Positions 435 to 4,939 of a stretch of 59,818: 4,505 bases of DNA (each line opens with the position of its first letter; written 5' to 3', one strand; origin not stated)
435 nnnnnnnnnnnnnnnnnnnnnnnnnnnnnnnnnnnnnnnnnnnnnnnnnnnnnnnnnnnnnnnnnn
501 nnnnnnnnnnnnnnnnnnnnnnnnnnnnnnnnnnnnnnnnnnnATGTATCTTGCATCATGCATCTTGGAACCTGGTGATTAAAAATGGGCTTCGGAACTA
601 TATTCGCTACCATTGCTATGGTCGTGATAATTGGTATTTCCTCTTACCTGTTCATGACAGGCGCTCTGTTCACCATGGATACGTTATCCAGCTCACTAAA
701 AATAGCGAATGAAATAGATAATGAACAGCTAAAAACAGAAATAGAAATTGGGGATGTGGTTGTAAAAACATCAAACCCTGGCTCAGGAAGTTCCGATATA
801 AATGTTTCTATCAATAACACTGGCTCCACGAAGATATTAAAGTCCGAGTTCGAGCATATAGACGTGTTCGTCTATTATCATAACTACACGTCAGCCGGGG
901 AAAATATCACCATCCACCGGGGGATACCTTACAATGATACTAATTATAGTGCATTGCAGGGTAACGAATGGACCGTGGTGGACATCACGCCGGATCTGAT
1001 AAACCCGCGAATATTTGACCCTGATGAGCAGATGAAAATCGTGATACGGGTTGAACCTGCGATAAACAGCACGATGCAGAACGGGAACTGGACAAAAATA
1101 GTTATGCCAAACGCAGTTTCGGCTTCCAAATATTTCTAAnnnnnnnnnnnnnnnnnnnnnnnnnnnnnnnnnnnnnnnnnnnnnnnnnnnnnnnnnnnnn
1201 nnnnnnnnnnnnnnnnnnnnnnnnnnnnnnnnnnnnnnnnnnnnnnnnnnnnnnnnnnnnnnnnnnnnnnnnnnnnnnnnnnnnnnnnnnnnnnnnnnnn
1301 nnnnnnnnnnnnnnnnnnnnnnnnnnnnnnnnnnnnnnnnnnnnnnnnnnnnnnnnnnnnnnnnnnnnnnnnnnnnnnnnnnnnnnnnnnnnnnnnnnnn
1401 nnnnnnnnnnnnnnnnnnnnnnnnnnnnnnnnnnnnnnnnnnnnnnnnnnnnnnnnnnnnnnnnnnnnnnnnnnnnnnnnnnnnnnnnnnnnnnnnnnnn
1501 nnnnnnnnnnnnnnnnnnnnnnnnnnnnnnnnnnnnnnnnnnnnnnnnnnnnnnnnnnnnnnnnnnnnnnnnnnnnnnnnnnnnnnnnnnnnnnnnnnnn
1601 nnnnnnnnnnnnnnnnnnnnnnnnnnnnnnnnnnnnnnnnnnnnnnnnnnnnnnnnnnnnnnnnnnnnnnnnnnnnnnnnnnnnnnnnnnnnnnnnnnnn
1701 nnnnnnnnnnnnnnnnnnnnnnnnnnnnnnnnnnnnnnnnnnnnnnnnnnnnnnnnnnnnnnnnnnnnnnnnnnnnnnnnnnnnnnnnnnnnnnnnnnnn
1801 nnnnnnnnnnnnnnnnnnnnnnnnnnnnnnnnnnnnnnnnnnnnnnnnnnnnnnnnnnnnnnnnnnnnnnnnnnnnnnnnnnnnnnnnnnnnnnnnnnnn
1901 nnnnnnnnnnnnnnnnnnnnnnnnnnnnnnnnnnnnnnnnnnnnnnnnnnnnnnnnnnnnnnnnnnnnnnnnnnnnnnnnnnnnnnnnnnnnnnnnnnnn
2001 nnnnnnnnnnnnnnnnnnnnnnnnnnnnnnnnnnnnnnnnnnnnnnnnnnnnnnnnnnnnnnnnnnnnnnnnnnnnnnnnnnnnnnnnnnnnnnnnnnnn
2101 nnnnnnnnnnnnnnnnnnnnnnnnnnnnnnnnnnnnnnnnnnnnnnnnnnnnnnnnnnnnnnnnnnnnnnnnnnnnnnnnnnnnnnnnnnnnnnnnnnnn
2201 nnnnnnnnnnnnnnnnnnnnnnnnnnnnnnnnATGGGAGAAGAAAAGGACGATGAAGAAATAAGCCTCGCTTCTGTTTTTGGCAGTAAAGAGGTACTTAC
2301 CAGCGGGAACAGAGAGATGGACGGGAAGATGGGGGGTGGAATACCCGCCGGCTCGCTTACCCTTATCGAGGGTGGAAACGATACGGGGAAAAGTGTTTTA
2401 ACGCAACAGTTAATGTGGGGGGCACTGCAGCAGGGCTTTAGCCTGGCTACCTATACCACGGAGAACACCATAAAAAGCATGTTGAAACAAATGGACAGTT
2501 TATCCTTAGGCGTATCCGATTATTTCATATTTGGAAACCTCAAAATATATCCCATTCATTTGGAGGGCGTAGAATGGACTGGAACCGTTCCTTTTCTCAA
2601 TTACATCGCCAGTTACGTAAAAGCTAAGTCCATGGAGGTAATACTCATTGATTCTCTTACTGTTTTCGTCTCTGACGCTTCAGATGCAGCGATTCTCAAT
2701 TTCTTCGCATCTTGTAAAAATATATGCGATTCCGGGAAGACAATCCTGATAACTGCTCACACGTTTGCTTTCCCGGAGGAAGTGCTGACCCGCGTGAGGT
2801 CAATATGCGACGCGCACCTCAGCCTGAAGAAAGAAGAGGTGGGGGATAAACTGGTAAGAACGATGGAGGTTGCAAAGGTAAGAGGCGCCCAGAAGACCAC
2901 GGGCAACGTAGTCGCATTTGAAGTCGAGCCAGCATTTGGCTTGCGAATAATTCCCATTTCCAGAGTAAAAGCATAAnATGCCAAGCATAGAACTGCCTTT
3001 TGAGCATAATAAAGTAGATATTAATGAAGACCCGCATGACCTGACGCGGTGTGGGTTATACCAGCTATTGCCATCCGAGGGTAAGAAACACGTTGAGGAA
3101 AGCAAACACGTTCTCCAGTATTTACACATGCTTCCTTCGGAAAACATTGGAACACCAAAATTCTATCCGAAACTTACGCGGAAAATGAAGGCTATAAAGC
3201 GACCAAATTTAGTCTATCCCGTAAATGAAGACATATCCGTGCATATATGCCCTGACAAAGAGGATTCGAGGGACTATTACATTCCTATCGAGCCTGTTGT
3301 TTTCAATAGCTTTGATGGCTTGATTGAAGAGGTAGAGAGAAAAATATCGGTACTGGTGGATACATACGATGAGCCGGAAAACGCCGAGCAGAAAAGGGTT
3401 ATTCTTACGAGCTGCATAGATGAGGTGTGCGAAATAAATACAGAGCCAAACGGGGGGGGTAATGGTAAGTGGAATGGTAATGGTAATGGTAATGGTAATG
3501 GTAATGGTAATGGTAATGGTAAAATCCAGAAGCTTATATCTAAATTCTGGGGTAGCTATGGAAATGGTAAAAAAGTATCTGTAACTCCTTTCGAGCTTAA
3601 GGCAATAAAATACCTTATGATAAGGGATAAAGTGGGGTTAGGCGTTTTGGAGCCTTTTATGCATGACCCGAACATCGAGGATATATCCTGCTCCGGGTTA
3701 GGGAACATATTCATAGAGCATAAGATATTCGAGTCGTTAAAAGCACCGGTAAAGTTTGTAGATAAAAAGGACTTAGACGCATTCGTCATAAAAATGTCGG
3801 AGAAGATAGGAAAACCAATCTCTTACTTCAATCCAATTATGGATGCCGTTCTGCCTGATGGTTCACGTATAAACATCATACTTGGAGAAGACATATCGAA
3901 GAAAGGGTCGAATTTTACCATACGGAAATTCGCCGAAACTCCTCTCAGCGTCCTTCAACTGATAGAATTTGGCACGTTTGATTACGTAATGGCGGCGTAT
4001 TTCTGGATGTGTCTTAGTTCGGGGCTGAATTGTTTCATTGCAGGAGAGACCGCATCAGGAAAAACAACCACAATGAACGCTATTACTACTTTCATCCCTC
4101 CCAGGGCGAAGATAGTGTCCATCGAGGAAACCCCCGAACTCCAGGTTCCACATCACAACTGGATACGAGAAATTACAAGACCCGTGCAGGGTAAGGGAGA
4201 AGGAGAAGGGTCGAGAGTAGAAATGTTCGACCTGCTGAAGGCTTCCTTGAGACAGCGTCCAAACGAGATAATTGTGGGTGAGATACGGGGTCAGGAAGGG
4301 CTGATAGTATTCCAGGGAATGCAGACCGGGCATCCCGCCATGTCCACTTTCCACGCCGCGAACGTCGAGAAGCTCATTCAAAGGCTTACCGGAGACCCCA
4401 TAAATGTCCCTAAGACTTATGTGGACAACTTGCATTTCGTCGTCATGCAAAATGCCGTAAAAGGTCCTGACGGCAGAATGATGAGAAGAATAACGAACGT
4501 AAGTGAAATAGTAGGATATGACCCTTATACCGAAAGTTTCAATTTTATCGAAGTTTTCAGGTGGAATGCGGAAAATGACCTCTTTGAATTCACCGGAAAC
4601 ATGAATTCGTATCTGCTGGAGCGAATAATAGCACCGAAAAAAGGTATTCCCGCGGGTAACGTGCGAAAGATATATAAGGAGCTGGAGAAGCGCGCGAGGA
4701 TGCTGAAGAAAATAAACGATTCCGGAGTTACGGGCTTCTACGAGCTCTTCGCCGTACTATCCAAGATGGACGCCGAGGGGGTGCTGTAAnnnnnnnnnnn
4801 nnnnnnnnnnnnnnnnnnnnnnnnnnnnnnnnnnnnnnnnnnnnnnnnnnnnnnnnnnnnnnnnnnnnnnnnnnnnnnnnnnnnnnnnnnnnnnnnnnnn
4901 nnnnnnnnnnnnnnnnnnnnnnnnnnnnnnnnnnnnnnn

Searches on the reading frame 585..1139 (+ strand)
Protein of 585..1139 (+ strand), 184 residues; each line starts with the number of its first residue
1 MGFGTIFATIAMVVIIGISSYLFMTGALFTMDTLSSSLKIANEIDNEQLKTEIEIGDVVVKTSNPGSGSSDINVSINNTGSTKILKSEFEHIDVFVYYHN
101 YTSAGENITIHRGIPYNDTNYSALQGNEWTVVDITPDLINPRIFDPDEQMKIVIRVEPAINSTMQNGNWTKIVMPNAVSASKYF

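Call 49: search_protein_families(library=pfam, proteins=[window:585-1139:+])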
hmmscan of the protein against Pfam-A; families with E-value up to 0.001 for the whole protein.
window:585-1139:+ (184 aa): 1 family
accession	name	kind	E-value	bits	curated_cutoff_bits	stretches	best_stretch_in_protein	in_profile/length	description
PF01917.21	Arch_flagellin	-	9.6e-09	36.2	29.5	1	2-172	4-148/162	Archaebacterial flagellin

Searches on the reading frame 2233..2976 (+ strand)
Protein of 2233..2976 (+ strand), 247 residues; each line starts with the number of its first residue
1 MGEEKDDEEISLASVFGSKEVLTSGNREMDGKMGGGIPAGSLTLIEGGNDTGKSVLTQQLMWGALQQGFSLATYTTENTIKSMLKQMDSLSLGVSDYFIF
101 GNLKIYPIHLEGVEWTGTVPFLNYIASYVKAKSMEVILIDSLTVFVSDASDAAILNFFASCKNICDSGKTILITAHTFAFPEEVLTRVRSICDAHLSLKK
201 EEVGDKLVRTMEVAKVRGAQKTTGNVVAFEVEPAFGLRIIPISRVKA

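Call 49: search_protein_families(library=pfam, proteins=[window:2233-2976:+])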
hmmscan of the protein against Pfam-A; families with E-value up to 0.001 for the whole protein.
window:2233-2976:+ (247 aa): 2 families
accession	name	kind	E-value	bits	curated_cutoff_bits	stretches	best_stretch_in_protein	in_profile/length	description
PF06745.19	ATPase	-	1.5e-20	74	26.6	1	25-241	4-228/231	KaiC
PF13481.12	AAA_25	-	0.00047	20.3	27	0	33-65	26-58/195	AAA domain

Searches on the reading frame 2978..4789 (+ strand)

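Call 49: search_protein_families(library=pfam, proteins=[window:2978-4789:+])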
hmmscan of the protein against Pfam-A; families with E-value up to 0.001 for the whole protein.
window:2978-4789:+ (603 aa): 2 families
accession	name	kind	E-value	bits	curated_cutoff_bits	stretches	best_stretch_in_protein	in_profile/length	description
PF00437.27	T2SSE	-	6.5e-31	107.7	24.9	1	220-471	4-256/370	Type II/IV secretion system protein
PF13555.12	AAA_29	-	0.00056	20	27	0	323-378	1-51/61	P-loop containing region of AAA domain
